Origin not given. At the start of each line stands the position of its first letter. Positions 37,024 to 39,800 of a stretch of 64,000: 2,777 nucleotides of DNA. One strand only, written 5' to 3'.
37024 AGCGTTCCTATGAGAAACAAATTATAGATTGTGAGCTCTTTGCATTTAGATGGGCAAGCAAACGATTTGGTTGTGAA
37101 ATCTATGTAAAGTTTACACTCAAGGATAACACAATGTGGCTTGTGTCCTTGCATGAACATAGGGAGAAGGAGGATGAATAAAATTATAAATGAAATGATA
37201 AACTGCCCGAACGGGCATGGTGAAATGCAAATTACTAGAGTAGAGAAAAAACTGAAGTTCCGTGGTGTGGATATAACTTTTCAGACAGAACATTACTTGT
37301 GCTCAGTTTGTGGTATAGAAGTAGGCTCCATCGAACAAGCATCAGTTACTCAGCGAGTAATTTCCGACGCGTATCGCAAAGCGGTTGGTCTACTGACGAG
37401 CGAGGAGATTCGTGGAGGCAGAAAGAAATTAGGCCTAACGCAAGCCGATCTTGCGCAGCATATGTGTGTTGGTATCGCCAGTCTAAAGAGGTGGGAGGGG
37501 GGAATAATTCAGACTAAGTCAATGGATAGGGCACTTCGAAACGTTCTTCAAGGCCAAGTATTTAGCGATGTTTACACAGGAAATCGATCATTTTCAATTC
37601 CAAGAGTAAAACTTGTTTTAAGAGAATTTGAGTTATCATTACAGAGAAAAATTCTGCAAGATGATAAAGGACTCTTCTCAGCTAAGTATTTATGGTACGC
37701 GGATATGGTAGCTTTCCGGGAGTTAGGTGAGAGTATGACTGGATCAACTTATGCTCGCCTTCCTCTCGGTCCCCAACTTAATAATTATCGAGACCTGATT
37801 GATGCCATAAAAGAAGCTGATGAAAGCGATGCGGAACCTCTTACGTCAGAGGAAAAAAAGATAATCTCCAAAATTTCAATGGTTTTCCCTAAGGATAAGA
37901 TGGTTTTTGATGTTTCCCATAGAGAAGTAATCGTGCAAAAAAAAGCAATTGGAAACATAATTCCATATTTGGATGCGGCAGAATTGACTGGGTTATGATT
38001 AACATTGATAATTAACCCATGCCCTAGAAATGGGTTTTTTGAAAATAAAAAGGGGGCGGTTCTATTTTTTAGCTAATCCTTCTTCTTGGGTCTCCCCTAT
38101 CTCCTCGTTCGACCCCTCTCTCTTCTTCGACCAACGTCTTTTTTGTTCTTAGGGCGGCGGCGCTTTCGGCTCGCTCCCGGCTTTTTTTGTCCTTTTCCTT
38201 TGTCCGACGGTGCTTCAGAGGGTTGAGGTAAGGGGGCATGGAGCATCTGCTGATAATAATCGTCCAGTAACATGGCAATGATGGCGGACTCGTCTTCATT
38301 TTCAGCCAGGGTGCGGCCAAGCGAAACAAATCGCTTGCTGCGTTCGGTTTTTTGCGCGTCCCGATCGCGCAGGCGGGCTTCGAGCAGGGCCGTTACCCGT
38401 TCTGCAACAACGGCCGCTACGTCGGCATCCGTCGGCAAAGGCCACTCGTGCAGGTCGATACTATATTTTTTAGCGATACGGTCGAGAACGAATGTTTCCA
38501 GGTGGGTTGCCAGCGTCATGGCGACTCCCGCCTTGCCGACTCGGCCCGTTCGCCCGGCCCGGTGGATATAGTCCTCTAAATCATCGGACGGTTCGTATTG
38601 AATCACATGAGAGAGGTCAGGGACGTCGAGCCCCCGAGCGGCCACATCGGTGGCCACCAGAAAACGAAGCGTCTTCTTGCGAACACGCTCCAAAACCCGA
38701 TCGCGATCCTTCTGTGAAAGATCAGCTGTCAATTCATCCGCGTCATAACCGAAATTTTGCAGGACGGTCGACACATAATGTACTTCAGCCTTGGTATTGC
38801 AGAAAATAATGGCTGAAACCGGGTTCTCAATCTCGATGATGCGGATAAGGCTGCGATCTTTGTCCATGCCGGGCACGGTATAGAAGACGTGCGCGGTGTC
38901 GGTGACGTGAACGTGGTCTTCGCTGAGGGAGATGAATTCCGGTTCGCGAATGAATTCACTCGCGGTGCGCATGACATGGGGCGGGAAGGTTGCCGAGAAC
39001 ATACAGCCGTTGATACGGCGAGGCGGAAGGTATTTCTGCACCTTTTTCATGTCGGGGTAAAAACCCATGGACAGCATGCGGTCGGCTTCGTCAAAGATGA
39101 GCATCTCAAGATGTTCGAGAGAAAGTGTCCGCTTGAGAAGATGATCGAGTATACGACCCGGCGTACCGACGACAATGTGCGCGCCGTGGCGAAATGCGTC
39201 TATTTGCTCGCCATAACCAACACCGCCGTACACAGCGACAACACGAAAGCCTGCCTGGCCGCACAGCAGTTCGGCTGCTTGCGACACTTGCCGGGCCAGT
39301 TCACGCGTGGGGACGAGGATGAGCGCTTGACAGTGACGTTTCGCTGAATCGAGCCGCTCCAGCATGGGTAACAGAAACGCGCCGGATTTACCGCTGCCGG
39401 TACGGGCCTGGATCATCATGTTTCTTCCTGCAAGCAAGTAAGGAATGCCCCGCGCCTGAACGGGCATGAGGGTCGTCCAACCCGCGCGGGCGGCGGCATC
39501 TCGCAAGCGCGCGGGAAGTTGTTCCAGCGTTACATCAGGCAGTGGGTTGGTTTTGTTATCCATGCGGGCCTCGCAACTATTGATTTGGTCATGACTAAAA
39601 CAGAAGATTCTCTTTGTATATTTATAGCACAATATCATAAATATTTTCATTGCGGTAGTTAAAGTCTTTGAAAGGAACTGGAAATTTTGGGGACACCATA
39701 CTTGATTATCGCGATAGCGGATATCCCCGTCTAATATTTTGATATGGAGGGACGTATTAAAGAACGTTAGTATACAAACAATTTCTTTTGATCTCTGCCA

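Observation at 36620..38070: MqsR/MqsA-like toxin-antitoxin pair with an antitoxin extended by a Panacea-like domain, overlapping stop/start and a palindromic operator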

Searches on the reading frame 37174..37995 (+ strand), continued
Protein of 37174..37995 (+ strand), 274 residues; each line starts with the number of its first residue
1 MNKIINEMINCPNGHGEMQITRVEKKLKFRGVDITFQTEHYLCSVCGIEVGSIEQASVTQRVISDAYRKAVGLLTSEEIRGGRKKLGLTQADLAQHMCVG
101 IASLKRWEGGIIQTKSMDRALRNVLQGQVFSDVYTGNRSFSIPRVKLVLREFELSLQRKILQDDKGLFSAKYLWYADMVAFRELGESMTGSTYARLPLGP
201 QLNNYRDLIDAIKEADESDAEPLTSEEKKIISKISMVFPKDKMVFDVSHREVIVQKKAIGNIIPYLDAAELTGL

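Call 52: search_protein_families(library=phrogs, proteins=[window:37174-37995:+], max_evalue=0.01)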
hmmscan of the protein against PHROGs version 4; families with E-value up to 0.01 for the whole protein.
window:37174-37995:+ (274 aa): 13 families
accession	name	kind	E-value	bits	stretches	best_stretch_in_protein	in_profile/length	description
phrog_10390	-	unknown function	4.2e-12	47.2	1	19-139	3-125/299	-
phrog_34341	-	transcription regulation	4.2e-08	34.5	1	26-124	23-121/122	transcriptional regulator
phrog_19114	-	unknown function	7.4e-08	33.5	1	28-122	23-120/135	-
phrog_25463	-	unknown function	5.6e-06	27.1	1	42-123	38-120/207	-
phrog_8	-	transcription regulation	0.00013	22.6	1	76-121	78-122/346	transcriptional regulator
phrog_4836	-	transcription regulation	0.0002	22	1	75-159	76-156/194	CII-like regulator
phrog_2104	-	unknown function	0.00052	21.2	1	74-110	39-75/103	-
phrog_7950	-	transcription regulation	0.00059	20.8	1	75-109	8-42/68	transcriptional repressor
phrog_5119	-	unknown function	0.00078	20.3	1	59-132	38-112/152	-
phrog_3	-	transcription regulation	0.0034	18.2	1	68-140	82-152/430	transcriptional repressor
phrog_14076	-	transcription regulation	0.0036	18.8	1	74-101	13-40/86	transcriptional regulator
phrog_4779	-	transcription regulation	0.0038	18.7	0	75-126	3-54/98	transcriptional regulator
phrog_955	-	DNA, RNA and nucleotide metabolism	0.0077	17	0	76-110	26-60/142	HTH DNA binding protein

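Call 54: fold_search(model_id=the predicted structure, library=pdb)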
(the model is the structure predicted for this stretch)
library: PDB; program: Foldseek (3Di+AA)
matches with E <= 10: 425; with E <= 0.001: 2
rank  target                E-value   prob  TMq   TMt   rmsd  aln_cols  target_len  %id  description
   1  3gn5_B                2.0e-04  1.00  0.20  0.38  11.7       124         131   25  Structure of the E. coli protein MqsA (YgiT/b3021) (released 2010-01-12)
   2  3gn5_A                3.1e-04  1.00  0.20  0.38  11.2       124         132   25  Structure of the E. coli protein MqsA (YgiT/b3021) (released 2010-01-12)
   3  9y66_A                1.3e-01  0.18  0.15  0.08  24.3       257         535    8  attLsym bound serine integrase complex in the dimeric state (released 2026-02-04)
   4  6h4c_H                1.6e-01  0.54  0.18  0.33  14.7       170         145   13  A polyamorous repressor: deciphering the evolutionary strategy used by the phage-inducible chromosomal islands to spre (released 2019-08-28)
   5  8p8o_F                1.7e-01  0.51  0.18  0.33  15.0       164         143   13  M. tuberculosis dUTPase - Stl1-159 (StlNT) complex structure (released 2024-11-27)
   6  8yoz_B                2.1e-01  0.89  0.14  0.46  10.3        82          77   18  Crystal structure of the small zinc-finger protein ZifS (TTHA0897) from Thermus thermophilus HB8. (released 2025-03-19)
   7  6h4c_F                2.3e-01  0.44  0.18  0.33  14.7       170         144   13  A polyamorous repressor: deciphering the evolutionary strategy used by the phage-inducible chromosomal islands to spre (released 2019-08-28)
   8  8p8o_J                3.0e-01  0.33  0.17  0.31  14.8       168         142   13  M. tuberculosis dUTPase - Stl1-159 (StlNT) complex structure (released 2024-11-27)
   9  7dlv_F                3.1e-01  0.38  0.18  0.33  14.7       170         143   13  shrimp dUTPase in complex with Stl (released 2021-12-01)
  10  6h4c_D                3.7e-01  0.35  0.18  0.32  14.8       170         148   13  A polyamorous repressor: deciphering the evolutionary strategy used by the phage-inducible chromosomal islands to spre (released 2019-08-28)
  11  6h4c_B                3.9e-01  0.35  0.18  0.32  14.8       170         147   11  A polyamorous repressor: deciphering the evolutionary strategy used by the phage-inducible chromosomal islands to spre (released 2019-08-28)
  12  8tac_A                4.1e-01  0.96  0.19  0.67   5.1        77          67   21  Designed DNA binding protein (released 2024-08-28)
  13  2auw_B                4.1e-01  0.80  0.23  0.38   7.4       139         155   10  Crystal Structure of Putative DNA Binding Protein NE0471 from Nitrosomonas europaea ATCC 19718 (released 2005-10-11)
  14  7pwj_FFF              4.6e-01  0.33  0.18  0.32  14.7       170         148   13  dUTPase from human in complex with Stl (released 2022-12-28)
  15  7o81_AU               5.1e-01  1.00  0.18  0.44   1.0        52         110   25  Rabbit 80S ribosome colliding in another ribosome stalled by the SARS-CoV-2 pseudoknot (released 2021-06-02)
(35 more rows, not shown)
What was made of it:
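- On MqsA antitoxin family (TIGR03830 / PF15731): The HTH part matches many XRE repressors (call 54).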

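Call 74: find_related_loci(query=A2, collection=viral_contigs, flank=4000)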
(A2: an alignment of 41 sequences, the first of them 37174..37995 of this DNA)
Query A2 (274 aa) in viral_contigs; peptide patterns used: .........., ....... (x = any residue, [..] = any of these).
16 stretches matched a pattern; 3 encode a relative of the query (tblastn E <= 1e-3); 3 distinct loci.
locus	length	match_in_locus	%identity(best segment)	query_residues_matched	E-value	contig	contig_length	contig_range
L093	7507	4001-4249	40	48-126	2e-11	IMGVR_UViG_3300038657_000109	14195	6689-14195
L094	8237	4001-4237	39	49-126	9e-11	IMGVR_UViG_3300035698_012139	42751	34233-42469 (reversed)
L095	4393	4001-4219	35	41-116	2e-6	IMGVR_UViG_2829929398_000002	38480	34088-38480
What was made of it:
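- Tried and rejected: IMG/VR holds no close antitoxin relative (call 74).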

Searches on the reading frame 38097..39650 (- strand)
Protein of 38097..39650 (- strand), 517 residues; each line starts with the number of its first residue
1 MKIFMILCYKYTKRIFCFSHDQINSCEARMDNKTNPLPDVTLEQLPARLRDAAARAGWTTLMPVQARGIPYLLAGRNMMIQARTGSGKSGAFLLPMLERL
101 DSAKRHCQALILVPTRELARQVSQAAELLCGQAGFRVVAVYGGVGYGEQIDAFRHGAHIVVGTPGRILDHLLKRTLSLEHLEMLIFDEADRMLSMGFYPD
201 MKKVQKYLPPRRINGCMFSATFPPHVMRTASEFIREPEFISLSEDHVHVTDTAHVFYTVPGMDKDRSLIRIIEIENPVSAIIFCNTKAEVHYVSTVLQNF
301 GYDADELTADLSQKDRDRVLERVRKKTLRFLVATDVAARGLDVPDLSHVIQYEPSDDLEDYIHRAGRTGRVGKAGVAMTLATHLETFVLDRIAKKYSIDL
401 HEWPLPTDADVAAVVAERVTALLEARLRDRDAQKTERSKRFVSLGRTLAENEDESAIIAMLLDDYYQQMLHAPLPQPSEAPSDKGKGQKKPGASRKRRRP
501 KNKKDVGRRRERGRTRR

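Call 62: search_protein_families(library=pfam, proteins=[window:38097-39650:-], max_evalue=0.001)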
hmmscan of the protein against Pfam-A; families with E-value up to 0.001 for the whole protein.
window:38097-39650:- (517 aa): 3 families
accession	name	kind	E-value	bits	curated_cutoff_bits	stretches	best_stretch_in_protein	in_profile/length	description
PF00270.35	DEAD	-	1.7e-47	161.7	26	1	63-226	2-164/167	DEAD/DEAH box helicase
PF00271.37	Helicase_C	-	4.6e-33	114.2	23.5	1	264-372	2-110/110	Helicase conserved C-terminal domain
PF04851.21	ResIII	-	6.5e-09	36.3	22.5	1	76-221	24-161/164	Type III restriction enzyme, res subunit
